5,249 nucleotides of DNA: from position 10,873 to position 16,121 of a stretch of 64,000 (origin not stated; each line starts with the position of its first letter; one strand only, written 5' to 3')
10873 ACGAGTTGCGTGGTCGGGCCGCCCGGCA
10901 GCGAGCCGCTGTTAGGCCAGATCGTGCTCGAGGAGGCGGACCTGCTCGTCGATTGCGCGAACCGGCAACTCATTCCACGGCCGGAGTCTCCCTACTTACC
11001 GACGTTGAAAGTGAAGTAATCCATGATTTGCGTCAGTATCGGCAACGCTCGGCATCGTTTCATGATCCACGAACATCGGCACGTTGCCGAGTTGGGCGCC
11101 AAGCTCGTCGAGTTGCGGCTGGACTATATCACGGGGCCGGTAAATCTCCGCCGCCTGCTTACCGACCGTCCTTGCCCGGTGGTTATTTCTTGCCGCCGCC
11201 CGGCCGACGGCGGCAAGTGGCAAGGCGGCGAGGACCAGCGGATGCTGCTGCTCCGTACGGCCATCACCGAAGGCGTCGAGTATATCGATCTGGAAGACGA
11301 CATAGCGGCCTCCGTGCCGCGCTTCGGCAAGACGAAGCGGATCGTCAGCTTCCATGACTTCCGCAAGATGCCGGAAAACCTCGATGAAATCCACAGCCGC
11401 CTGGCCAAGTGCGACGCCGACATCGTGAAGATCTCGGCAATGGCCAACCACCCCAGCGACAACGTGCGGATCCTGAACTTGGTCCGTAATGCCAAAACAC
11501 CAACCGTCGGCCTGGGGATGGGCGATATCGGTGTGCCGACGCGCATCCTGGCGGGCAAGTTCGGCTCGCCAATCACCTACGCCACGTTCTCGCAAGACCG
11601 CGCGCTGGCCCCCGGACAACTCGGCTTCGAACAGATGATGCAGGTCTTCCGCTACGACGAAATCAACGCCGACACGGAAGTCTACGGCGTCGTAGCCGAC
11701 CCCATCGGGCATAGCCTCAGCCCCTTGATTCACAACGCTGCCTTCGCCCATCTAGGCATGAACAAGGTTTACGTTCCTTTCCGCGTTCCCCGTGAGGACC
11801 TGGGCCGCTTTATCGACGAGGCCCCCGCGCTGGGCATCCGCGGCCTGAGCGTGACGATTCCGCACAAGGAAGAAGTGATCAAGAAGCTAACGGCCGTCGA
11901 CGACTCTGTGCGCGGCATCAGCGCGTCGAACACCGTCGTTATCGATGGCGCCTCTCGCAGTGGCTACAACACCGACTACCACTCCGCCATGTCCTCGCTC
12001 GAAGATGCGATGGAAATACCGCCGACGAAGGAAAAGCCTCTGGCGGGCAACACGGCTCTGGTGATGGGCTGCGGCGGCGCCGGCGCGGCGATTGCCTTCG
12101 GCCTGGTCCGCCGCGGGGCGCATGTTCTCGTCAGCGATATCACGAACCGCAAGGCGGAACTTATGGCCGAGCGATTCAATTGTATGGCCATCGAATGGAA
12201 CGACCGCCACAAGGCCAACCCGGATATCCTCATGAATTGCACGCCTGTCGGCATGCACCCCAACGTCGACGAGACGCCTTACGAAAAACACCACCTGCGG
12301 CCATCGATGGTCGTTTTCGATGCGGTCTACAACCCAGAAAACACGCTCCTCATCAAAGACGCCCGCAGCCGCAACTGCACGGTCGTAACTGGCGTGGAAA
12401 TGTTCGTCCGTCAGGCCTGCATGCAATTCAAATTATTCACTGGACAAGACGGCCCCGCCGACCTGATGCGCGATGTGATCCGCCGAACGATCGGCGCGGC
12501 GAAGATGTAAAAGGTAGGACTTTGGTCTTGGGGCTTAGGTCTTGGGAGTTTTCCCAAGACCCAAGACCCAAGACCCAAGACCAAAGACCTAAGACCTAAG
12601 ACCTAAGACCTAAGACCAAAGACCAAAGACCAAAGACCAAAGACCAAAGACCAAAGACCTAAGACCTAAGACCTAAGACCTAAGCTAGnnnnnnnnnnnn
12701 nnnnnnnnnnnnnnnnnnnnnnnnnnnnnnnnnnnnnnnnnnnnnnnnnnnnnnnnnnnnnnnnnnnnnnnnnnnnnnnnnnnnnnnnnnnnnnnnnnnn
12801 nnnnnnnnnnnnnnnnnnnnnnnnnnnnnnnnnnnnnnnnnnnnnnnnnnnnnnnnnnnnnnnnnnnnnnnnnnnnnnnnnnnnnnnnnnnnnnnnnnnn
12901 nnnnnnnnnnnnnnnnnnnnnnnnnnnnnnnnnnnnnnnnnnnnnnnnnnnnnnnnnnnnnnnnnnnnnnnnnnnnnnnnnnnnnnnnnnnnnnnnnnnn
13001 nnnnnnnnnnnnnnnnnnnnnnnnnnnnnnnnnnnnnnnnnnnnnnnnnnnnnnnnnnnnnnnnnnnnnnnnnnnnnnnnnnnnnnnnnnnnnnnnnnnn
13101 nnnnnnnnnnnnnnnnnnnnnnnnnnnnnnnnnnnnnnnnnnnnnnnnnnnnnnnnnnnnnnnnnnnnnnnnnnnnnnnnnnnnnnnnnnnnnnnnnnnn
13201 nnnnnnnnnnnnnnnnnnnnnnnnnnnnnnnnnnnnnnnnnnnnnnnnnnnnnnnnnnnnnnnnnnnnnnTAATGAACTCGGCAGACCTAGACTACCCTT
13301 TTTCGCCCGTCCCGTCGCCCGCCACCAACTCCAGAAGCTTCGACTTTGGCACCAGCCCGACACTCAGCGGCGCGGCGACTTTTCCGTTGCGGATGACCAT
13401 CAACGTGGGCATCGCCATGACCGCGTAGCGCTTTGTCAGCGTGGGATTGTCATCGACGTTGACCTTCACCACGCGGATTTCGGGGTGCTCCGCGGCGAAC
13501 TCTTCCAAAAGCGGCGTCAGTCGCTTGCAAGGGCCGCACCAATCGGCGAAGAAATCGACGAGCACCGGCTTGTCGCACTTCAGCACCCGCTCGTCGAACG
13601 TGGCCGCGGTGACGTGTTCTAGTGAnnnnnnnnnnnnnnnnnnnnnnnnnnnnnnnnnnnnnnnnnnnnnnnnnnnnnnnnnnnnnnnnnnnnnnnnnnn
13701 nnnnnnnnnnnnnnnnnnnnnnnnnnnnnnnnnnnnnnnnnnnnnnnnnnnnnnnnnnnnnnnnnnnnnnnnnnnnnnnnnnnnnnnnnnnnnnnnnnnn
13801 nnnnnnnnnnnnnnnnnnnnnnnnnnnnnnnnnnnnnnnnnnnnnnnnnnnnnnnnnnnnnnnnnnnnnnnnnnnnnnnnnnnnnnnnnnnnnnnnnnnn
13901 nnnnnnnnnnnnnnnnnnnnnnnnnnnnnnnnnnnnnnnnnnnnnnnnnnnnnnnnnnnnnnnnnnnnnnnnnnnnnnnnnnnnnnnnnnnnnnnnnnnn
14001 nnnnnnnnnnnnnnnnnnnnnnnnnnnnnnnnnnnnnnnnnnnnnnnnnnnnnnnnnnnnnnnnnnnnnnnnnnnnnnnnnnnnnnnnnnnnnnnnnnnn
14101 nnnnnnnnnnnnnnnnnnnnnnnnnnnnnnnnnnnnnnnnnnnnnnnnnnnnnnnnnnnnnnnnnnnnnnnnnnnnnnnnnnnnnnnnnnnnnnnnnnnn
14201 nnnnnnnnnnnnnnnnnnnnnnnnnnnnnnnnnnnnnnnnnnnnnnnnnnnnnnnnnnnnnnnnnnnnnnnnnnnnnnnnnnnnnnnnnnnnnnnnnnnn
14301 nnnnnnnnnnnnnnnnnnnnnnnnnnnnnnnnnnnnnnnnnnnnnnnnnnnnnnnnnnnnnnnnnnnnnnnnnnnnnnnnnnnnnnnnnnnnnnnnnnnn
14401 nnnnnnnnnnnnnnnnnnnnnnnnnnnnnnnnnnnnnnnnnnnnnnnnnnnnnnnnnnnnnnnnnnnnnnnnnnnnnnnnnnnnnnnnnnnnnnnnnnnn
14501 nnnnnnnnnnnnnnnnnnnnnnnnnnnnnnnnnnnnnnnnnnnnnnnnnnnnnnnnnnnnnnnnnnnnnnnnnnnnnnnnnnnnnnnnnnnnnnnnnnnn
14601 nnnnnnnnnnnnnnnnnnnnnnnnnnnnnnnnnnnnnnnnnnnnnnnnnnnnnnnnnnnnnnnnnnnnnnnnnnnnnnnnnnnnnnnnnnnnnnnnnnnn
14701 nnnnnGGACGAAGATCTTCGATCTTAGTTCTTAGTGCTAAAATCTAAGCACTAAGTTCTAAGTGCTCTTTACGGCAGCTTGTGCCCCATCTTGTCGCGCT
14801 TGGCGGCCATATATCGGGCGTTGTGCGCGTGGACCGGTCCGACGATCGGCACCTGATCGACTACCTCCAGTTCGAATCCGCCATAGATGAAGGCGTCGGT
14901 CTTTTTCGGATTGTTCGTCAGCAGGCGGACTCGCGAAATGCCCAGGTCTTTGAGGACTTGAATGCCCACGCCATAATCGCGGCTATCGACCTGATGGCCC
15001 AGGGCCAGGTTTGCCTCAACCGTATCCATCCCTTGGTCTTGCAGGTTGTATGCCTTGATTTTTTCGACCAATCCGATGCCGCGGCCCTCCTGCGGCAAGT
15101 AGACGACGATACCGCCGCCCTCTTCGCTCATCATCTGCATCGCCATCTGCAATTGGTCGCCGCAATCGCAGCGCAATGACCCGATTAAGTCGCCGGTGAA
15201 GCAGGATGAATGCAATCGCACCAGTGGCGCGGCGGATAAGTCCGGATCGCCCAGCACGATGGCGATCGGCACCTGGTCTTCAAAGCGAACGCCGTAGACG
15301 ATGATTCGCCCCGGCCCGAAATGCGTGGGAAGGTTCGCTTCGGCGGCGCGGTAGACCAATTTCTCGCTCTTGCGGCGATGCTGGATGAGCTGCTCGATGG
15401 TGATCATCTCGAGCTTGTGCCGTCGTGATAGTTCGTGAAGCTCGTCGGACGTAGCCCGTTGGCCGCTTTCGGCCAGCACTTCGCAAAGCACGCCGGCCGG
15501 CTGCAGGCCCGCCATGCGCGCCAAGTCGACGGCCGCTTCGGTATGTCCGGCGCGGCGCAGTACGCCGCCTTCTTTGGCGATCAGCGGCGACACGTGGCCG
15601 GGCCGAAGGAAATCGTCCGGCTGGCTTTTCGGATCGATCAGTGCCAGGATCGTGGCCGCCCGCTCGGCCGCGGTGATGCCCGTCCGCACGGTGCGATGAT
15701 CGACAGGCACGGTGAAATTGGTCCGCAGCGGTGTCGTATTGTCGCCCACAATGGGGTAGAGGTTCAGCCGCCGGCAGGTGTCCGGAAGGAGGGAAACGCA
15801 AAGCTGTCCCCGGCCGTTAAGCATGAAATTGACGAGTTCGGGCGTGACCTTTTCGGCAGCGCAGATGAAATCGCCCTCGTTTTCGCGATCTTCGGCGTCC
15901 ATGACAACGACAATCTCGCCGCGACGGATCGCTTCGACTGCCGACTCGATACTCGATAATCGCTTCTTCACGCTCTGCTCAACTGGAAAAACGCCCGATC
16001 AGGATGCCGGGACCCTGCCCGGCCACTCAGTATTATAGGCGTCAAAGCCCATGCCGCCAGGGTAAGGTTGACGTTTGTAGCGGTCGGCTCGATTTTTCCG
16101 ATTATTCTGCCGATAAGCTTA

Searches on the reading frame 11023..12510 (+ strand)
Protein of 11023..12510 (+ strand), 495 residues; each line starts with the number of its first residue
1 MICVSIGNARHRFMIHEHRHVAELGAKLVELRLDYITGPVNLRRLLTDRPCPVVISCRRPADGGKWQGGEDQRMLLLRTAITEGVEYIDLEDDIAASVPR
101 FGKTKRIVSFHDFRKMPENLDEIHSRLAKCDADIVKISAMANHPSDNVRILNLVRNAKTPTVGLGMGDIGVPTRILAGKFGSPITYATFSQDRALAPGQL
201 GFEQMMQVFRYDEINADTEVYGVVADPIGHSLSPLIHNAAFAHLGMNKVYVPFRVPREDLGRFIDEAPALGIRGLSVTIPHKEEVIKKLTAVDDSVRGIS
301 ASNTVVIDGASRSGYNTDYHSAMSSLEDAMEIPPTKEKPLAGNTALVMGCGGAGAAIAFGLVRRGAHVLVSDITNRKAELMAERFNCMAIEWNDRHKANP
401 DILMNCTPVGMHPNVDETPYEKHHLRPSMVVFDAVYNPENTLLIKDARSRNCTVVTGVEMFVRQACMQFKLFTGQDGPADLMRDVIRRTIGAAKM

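Call 43: search_protein_families(library=pfam, proteins=[window:11023-12510:+], max_evalue=0.0001)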
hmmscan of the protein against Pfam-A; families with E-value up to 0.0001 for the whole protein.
window:11023-12510:+ (495 aa): 3 families
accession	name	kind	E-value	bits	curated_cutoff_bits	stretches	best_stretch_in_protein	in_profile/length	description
PF01487.21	DHquinase_I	-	1.9e-46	159.5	22.2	1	3-208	1-229/230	Type I 3-dehydroquinase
PF08501.16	Shikimate_dh_N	-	5.6e-25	87.8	27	1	223-305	1-83/83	Shikimate dehydrogenase substrate binding domain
PF18317.6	SDH_C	-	9e-11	41.7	25.8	1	457-487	1-31/31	Shikimate 5'-dehydrogenase C-terminal domain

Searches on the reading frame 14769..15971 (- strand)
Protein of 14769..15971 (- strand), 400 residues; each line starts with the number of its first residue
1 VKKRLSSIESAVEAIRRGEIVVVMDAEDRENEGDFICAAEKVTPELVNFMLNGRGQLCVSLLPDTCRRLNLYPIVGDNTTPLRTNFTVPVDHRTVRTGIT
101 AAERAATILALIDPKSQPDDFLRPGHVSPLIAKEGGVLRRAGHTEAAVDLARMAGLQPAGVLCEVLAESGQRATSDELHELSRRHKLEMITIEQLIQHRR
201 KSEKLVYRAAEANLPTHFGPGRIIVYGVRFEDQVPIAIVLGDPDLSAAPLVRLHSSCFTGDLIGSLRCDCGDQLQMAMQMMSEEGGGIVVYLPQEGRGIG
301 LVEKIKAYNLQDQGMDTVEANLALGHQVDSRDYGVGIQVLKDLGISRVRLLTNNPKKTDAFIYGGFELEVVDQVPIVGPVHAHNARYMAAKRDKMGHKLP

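Call 43: search_protein_families(library=pfam, proteins=[window:14769-15971:-], max_evalue=0.0001)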
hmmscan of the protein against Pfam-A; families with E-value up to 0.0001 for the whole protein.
window:14769-15971:- (400 aa): 2 families
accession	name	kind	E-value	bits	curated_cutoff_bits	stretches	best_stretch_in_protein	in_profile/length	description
PF00926.24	DHBP_synthase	-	1.9e-76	256.3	26.4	1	9-197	1-190/191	3,4-dihydroxy-2-butanone 4-phosphate synthase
PF00925.25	GTP_cyclohydro2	-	9.4e-62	207.9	23.3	1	209-375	3-165/165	GTP cyclohydrolase II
